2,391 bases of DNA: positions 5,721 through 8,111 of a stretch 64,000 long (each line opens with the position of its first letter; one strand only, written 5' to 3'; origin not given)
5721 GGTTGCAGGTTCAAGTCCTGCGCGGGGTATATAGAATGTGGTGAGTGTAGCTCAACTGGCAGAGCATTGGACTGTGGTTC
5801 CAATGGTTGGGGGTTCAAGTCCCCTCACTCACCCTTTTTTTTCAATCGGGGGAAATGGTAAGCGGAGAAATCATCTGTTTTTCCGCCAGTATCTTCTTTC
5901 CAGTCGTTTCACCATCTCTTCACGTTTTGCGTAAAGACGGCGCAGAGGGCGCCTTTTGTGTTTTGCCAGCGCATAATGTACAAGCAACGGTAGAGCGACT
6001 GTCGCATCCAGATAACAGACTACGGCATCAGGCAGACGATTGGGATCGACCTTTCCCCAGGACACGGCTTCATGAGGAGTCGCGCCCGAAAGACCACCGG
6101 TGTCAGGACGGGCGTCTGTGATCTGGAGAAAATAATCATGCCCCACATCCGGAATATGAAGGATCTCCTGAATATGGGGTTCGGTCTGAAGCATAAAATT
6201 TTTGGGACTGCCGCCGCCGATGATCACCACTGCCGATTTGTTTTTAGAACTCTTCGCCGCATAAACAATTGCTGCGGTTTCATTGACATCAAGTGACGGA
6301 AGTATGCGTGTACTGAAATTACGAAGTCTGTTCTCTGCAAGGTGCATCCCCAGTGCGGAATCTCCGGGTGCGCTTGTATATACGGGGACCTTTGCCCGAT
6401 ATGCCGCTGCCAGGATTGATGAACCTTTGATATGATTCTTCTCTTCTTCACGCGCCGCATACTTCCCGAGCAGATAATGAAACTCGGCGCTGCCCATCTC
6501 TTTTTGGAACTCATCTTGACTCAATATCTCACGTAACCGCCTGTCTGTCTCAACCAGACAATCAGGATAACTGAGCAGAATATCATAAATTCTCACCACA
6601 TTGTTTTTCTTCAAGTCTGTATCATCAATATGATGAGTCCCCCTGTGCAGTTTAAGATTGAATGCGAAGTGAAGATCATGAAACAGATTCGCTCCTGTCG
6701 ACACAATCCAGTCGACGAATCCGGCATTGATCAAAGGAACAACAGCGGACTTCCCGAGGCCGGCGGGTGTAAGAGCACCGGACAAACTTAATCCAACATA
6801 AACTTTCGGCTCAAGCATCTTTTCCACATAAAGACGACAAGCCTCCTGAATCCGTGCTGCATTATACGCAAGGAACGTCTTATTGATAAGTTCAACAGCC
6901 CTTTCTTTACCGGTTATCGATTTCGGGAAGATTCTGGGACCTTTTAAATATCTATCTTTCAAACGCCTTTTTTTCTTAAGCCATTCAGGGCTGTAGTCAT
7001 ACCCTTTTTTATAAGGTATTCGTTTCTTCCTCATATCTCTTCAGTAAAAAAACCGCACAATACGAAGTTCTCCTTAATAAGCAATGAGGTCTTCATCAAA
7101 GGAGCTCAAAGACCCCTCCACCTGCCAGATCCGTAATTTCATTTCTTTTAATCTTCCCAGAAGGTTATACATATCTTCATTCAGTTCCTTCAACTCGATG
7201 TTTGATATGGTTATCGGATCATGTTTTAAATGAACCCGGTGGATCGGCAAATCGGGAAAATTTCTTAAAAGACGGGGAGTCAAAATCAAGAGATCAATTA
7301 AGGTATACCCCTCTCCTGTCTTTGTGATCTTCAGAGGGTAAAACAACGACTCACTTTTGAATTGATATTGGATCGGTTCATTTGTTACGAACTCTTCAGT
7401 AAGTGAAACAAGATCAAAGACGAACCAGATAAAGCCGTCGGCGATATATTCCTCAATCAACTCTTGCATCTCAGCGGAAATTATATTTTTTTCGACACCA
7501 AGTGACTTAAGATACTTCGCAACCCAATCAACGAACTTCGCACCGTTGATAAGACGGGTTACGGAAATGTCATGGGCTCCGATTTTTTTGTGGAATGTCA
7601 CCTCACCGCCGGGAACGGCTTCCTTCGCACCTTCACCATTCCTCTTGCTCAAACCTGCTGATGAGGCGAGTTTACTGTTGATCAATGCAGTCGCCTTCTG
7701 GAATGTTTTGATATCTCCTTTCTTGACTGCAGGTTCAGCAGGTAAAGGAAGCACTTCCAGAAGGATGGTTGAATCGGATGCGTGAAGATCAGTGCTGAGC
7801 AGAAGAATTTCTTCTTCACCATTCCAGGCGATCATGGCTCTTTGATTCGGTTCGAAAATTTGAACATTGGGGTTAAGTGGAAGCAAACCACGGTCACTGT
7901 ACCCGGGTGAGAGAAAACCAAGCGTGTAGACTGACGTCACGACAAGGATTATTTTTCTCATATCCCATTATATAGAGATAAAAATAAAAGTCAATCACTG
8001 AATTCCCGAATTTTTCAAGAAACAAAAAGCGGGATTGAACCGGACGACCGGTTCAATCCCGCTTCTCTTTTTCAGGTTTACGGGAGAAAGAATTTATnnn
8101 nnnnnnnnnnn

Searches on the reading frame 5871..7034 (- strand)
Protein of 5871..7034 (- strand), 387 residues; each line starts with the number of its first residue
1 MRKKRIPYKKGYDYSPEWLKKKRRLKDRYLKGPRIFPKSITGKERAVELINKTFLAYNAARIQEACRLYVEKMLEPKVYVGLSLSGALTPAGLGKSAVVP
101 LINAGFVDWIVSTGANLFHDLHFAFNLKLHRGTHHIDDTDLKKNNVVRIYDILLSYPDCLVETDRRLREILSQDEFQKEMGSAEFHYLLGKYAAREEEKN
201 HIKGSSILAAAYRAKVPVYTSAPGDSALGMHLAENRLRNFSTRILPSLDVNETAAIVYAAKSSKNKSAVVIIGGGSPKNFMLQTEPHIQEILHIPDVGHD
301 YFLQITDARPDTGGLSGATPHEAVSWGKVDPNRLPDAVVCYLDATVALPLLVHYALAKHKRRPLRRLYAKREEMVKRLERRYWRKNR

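Call 50: search_protein_families(library=pfam, proteins=[window:5871-7034:-], max_evalue=0.00001)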
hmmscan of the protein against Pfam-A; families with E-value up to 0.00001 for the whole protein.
window:5871-7034:- (387 aa): 1 family
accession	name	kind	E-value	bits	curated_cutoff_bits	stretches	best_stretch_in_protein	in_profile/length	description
PF01916.23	DS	-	1.1e-67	228.8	27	1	54-354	9-287/288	Deoxyhypusine synthase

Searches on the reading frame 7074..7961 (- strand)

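Call 50: search_protein_families(library=pfam, proteins=[window:7074-7961:-], max_evalue=0.00001)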
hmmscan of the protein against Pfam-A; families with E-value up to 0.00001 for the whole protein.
window:7074-7961:- (295 aa): 1 family
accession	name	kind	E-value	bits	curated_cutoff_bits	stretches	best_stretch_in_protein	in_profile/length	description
PF10092.14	DUF2330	-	2.5e-06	27.4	24.7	1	32-217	15-203/279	Uncharacterized protein conserved in bacteria (DUF2330)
